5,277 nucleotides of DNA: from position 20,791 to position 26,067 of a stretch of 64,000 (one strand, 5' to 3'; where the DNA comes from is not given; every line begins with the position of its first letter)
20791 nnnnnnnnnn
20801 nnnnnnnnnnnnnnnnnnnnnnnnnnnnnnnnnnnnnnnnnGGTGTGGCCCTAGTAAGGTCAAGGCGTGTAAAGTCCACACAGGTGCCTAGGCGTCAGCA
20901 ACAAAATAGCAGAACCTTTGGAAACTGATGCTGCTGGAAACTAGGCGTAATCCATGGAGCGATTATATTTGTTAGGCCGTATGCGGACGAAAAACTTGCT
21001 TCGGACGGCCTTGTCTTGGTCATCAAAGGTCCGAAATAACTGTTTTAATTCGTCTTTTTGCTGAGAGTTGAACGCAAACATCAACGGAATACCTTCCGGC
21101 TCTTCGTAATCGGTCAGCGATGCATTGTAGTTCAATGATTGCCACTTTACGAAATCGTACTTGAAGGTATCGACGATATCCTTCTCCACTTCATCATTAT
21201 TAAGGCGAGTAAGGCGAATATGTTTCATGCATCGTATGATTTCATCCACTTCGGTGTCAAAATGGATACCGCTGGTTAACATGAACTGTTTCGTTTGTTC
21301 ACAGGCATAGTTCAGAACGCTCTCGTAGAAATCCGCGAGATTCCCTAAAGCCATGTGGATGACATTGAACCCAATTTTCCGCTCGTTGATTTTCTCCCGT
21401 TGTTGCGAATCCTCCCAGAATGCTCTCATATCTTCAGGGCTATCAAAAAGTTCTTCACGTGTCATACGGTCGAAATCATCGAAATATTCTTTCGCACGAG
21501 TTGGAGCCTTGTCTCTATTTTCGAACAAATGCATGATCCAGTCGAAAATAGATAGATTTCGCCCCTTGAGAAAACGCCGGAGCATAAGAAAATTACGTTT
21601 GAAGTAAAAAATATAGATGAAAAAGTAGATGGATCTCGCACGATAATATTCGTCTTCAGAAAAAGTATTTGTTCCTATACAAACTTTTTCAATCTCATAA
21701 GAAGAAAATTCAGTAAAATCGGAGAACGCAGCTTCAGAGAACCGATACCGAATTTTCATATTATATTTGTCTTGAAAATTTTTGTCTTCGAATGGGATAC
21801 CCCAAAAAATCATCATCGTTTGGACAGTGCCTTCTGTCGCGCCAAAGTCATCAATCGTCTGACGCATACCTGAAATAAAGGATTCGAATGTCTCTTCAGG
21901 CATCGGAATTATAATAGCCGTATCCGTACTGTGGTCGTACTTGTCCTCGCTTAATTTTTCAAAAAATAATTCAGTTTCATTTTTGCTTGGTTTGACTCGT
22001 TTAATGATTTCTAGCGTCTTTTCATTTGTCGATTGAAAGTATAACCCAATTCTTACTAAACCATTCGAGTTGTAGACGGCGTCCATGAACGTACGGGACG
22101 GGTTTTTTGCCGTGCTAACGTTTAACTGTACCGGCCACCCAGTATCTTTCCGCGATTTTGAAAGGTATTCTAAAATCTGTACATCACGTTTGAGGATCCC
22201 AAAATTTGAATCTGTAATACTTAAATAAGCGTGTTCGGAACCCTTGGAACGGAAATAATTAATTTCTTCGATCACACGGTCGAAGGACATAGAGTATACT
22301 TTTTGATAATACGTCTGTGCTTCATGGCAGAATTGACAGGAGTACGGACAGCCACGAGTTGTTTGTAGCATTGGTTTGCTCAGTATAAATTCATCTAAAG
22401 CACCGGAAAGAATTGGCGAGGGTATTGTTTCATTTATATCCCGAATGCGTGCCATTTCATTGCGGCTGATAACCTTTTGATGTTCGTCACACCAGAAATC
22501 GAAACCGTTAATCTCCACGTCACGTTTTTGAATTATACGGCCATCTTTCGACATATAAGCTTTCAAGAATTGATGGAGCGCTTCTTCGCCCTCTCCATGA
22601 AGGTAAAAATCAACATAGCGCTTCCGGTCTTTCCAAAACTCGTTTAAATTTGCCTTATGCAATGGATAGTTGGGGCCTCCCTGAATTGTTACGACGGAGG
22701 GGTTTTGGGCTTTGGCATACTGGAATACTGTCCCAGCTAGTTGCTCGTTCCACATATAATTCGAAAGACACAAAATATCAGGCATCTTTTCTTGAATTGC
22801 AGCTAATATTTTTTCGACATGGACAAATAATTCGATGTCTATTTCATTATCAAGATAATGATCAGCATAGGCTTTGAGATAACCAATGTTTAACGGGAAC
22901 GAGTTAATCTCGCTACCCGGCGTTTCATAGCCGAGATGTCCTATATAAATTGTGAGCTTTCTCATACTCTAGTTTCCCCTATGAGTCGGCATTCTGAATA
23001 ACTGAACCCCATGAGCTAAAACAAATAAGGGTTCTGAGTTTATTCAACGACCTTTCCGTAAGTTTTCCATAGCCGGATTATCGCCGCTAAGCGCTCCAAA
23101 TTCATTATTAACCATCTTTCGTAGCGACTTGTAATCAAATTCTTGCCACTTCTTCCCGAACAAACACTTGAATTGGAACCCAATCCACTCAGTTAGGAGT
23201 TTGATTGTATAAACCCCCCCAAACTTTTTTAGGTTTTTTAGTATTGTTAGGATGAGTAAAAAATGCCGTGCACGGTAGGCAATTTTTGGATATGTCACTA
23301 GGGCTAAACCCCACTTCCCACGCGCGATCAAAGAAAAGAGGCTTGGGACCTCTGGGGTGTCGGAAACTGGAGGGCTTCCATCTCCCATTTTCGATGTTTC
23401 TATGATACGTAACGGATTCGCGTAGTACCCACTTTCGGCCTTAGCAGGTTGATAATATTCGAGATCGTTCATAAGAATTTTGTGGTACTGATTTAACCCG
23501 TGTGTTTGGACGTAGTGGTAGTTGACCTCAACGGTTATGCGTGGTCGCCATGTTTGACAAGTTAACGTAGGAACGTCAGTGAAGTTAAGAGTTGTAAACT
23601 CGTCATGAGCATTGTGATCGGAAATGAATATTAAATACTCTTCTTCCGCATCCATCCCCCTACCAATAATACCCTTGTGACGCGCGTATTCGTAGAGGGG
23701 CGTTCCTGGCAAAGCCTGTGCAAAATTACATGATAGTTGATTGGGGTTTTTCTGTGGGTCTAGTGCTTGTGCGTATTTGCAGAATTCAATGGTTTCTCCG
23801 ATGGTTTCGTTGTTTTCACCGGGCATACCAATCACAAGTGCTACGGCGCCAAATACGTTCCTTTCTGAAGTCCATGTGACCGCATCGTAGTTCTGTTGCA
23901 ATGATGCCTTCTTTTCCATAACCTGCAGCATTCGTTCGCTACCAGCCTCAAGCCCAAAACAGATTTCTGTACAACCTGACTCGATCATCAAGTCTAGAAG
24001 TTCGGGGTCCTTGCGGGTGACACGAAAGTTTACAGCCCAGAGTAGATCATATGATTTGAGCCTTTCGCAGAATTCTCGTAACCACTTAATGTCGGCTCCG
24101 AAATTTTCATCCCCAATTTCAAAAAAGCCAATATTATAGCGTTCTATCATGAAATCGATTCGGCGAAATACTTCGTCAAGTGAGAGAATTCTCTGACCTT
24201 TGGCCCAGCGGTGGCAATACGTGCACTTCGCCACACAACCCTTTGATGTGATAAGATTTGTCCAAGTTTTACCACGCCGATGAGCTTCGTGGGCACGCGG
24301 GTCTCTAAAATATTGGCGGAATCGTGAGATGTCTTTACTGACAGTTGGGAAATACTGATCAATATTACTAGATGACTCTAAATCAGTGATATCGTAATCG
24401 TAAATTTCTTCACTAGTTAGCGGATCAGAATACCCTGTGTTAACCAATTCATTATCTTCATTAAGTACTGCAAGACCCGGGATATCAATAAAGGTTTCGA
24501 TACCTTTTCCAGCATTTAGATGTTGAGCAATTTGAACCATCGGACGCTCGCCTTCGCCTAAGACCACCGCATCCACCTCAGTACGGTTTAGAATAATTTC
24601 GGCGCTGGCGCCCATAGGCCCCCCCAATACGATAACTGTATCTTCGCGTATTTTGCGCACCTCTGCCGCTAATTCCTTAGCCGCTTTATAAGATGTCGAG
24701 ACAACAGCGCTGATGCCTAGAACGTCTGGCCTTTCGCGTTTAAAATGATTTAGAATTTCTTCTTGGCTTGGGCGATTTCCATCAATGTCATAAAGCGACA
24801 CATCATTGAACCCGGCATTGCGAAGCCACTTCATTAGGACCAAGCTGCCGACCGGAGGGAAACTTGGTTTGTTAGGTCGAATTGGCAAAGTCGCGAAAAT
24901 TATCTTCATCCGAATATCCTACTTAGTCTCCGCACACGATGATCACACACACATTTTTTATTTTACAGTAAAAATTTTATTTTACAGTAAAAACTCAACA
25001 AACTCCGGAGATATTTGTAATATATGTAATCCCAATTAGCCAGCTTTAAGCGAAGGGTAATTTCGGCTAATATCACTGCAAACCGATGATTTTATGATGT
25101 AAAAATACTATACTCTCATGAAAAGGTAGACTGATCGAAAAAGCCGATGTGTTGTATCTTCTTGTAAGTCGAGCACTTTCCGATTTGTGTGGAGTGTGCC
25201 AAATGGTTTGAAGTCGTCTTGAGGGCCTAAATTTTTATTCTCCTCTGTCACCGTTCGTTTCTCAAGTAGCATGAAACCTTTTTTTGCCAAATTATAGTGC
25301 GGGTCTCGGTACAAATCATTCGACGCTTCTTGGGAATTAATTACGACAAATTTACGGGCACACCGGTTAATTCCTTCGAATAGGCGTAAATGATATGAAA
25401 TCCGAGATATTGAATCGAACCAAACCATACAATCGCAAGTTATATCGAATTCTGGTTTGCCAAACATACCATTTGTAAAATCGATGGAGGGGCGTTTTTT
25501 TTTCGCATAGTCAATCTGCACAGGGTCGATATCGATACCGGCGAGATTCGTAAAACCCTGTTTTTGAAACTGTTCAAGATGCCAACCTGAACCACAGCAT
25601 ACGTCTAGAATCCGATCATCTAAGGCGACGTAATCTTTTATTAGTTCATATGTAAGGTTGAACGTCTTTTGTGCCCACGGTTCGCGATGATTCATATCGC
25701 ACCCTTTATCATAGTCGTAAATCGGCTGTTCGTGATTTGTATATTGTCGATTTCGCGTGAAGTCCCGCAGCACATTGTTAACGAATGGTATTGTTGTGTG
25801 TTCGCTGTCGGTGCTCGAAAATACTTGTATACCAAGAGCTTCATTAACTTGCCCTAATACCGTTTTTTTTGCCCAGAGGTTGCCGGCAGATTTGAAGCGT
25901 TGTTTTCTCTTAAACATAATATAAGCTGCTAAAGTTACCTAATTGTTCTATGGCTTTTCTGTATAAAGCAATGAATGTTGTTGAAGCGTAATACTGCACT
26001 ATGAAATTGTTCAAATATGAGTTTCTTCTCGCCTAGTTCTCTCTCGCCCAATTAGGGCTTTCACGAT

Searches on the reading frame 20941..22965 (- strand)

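Call 47: search_protein_families(library=pfam, max_evalue=0.000001, proteins=[window:20941-22965:-])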
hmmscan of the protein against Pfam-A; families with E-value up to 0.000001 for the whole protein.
window:20941-22965:- (674 aa): 2 families
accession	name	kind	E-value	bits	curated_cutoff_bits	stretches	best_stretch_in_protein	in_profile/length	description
PF04055.27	Radical_SAM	-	1.2e-13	52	29.5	1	201-363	2-162/166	Radical SAM superfamily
PF02310.24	B12-binding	-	3.1e-09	37.1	32.1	1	24-132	14-119/121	B12 binding domain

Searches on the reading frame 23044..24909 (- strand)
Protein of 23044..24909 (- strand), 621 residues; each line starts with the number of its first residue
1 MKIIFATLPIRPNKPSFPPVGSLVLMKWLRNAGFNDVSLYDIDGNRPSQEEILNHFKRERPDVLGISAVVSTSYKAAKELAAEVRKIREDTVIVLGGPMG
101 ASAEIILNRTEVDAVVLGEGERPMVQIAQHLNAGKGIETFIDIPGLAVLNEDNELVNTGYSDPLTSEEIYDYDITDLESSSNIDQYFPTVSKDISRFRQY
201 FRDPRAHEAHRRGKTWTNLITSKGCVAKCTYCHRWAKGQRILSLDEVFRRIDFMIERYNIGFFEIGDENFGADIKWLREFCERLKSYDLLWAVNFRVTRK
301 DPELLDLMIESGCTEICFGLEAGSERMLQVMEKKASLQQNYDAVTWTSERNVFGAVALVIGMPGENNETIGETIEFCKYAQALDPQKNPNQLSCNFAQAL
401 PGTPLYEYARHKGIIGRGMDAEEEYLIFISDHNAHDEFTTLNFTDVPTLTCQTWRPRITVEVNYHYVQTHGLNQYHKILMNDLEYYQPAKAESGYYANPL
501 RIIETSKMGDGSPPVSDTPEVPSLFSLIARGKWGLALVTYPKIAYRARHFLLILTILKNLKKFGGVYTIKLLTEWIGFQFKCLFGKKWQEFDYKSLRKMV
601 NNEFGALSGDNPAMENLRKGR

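Call 47: search_protein_families(library=pfam, max_evalue=0.000001, proteins=[window:23044-24909:-])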
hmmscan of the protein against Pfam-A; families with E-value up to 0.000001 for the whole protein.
window:23044-24909:- (621 aa): 2 families
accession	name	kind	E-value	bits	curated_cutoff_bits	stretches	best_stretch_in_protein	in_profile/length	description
PF04055.27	Radical_SAM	-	3.8e-20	73.1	29.5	1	220-377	2-166/166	Radical SAM superfamily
PF02310.24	B12-binding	-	1.8e-18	67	32.1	1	17-127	12-120/121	B12 binding domain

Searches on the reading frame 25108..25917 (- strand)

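Call 47: search_protein_families(library=pfam, max_evalue=0.000001, proteins=[window:25108-25917:-])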
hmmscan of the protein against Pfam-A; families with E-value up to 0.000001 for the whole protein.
window:25108-25917:- (269 aa): 2 families
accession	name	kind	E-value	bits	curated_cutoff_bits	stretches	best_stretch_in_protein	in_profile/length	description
PF13649.12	Methyltransf_25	-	1.8e-08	35.4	27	1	103-186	1-92/97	Methyltransferase domain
PF13489.12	Methyltransf_23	-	1.9e-08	34.6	27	1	100-193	23-114/164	Methyltransferase domain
